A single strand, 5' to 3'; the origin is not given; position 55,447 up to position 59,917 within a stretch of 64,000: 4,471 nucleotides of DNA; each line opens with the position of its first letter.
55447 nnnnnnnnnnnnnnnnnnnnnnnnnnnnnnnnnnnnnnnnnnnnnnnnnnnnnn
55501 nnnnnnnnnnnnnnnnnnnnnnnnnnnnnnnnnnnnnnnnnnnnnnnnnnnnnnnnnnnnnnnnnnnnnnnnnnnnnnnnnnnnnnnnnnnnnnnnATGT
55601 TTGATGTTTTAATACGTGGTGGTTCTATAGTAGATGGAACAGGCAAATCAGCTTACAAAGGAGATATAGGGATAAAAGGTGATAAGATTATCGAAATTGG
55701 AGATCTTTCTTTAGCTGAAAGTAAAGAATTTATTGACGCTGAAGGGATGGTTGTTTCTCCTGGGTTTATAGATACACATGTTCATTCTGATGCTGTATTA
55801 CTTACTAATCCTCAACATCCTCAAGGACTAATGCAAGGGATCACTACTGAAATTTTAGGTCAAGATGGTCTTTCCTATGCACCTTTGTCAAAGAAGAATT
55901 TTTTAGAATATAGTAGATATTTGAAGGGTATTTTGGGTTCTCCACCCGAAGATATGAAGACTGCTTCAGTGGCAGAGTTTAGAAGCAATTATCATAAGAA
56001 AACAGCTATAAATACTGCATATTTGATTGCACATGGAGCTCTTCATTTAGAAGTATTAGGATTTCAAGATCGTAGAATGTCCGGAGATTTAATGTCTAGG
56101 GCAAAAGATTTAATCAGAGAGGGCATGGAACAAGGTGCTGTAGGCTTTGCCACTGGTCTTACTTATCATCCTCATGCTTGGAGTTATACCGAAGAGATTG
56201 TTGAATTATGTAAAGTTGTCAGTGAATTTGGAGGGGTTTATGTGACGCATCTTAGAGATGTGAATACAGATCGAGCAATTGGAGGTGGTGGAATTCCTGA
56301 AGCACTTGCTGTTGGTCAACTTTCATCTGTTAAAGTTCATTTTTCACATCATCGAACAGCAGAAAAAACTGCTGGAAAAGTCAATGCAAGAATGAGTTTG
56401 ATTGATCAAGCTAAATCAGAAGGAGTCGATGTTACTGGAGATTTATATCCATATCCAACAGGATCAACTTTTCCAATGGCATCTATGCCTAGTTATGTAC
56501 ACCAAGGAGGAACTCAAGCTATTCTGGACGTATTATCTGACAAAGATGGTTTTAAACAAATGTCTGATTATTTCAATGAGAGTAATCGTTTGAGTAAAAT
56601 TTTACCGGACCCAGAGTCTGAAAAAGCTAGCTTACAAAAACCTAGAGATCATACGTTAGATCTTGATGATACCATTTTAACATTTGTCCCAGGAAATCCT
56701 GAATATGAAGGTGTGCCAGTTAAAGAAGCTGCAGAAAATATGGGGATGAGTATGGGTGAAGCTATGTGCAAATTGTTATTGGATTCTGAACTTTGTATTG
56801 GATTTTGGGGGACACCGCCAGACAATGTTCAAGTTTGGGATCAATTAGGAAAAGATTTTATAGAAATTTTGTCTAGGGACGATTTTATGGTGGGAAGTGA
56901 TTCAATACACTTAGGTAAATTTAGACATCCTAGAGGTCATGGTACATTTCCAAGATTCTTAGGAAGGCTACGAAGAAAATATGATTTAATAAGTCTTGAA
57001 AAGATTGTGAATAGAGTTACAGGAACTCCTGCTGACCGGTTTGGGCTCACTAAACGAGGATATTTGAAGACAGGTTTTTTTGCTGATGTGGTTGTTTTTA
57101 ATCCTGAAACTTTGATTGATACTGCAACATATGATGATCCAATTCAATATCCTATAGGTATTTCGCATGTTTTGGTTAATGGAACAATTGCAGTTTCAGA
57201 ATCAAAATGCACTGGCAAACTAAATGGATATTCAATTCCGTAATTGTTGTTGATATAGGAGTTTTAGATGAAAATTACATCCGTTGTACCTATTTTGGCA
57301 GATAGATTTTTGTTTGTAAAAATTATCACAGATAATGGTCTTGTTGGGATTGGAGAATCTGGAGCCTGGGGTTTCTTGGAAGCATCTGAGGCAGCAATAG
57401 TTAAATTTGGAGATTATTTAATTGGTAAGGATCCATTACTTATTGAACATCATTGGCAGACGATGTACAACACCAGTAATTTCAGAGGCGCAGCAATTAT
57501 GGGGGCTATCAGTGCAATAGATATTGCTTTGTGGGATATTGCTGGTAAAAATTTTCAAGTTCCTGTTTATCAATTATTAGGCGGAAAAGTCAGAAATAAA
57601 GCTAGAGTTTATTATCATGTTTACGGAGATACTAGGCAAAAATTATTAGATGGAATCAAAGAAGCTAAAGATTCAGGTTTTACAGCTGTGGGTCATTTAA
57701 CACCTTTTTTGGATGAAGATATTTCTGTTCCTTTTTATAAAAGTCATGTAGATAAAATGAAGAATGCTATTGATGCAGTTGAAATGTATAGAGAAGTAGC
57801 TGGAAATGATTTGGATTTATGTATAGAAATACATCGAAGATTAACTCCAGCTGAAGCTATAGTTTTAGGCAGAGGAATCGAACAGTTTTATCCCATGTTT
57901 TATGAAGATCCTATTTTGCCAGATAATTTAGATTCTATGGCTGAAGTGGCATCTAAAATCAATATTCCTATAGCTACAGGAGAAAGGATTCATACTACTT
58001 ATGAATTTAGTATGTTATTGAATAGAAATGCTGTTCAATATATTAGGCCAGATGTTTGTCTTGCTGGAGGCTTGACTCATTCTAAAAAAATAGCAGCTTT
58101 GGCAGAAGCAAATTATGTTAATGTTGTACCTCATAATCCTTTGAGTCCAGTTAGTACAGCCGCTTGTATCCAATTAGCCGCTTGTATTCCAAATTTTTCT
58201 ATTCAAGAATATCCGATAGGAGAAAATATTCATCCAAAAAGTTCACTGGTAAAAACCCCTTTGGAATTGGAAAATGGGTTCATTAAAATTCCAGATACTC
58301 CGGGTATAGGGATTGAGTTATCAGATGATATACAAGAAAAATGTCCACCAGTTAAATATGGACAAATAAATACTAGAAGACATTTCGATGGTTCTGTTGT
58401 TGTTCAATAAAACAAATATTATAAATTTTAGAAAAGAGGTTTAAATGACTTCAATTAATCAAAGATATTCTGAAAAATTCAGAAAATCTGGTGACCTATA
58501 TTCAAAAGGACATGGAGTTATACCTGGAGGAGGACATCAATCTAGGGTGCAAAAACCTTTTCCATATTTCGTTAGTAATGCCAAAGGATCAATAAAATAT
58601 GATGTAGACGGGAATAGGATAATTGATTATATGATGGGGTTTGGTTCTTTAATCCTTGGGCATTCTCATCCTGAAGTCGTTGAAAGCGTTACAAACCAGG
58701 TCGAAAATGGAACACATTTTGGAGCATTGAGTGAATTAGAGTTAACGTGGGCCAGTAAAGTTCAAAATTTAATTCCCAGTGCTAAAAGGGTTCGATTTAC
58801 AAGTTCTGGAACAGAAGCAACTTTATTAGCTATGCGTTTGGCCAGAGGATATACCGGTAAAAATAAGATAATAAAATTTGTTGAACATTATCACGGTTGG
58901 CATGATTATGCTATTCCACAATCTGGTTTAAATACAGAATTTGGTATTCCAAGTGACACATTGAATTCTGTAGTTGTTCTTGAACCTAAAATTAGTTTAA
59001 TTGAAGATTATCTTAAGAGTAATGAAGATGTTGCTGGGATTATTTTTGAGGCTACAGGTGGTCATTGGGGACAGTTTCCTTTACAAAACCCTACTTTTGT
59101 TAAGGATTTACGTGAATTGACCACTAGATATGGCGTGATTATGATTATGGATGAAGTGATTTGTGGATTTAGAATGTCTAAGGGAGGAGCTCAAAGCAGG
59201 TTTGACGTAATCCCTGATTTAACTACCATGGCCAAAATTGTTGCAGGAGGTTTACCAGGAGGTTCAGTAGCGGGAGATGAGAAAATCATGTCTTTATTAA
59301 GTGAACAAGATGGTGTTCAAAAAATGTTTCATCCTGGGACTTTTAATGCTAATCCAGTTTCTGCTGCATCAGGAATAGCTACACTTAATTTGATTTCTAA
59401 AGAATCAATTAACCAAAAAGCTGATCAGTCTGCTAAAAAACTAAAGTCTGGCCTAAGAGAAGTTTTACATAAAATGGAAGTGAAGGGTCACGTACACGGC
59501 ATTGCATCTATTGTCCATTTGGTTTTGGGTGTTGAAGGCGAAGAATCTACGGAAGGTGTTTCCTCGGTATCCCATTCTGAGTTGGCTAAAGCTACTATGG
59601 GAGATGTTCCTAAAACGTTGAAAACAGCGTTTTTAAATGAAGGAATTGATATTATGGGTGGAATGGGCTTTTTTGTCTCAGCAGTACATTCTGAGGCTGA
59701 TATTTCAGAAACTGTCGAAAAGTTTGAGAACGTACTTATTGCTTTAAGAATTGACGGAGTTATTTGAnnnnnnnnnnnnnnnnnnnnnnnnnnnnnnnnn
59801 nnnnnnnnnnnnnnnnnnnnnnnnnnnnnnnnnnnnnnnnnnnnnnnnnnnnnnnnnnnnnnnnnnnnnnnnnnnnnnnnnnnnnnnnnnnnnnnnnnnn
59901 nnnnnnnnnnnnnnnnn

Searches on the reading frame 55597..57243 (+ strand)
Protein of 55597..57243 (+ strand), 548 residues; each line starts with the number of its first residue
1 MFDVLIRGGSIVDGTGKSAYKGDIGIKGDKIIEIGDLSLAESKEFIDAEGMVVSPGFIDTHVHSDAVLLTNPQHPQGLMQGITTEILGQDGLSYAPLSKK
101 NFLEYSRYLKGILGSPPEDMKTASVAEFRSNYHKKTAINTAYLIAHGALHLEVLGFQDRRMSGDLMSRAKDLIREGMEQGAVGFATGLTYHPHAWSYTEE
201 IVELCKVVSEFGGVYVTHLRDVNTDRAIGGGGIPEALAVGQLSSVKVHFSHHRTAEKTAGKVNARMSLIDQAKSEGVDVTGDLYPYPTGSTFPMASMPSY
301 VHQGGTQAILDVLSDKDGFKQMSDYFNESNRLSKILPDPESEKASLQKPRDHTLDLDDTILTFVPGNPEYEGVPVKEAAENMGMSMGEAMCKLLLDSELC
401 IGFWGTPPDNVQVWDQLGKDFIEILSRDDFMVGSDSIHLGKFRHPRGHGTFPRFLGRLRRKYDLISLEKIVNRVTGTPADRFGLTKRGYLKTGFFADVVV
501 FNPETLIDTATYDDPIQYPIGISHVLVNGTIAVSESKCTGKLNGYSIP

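Call 20: search_protein_families(library=pfam, proteins=[window:55597-57243:+], max_evalue=0.001)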
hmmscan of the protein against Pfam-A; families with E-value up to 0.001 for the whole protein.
window:55597-57243:+ (548 aa): 2 families
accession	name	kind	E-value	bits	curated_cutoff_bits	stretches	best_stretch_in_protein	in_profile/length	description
PF07969.17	Amidohydro_3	-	1.4e-19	71.3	29.7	2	431-532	370-471/472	Amidohydrolase family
PF01979.26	Amidohydro_1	-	2.8e-09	37.1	25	1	429-513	244-323/345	Amidohydrolase family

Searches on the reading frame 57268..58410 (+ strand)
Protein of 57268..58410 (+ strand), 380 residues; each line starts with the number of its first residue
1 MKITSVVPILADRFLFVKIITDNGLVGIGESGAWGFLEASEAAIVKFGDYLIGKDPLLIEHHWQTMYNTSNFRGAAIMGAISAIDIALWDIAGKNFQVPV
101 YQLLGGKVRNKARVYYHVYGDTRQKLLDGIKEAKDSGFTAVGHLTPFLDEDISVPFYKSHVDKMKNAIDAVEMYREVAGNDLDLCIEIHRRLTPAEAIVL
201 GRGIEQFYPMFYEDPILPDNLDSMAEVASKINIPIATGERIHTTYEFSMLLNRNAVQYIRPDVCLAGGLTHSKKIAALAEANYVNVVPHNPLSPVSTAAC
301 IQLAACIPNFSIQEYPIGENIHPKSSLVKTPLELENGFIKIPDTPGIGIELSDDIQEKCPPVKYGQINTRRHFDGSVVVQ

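Call 20: search_protein_families(library=pfam, proteins=[window:57268-58410:+], max_evalue=0.001)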
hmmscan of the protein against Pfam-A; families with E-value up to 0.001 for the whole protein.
window:57268-58410:+ (380 aa): 2 families
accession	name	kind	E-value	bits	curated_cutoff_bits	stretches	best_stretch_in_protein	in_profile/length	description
PF13378.12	MR_MLE_C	-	2.1e-56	191.5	29.4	1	162-354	25-218/219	Enolase C-terminal domain-like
PF02746.21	MR_MLE_N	-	3.2e-20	72.9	22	1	11-105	25-117/117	Mandelate racemase / muconate lactonizing enzyme, N-terminal domain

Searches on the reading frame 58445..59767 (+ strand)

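Call 20: search_protein_families(library=pfam, proteins=[window:58445-59767:+], max_evalue=0.001)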
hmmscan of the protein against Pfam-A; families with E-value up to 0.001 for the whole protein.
window:58445-59767:+ (440 aa): 1 family
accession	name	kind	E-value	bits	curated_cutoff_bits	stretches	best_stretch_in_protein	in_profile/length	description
PF00202.27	Aminotran_3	-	1.1e-58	199.3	30.5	1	34-402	4-370/403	Aminotransferase class-III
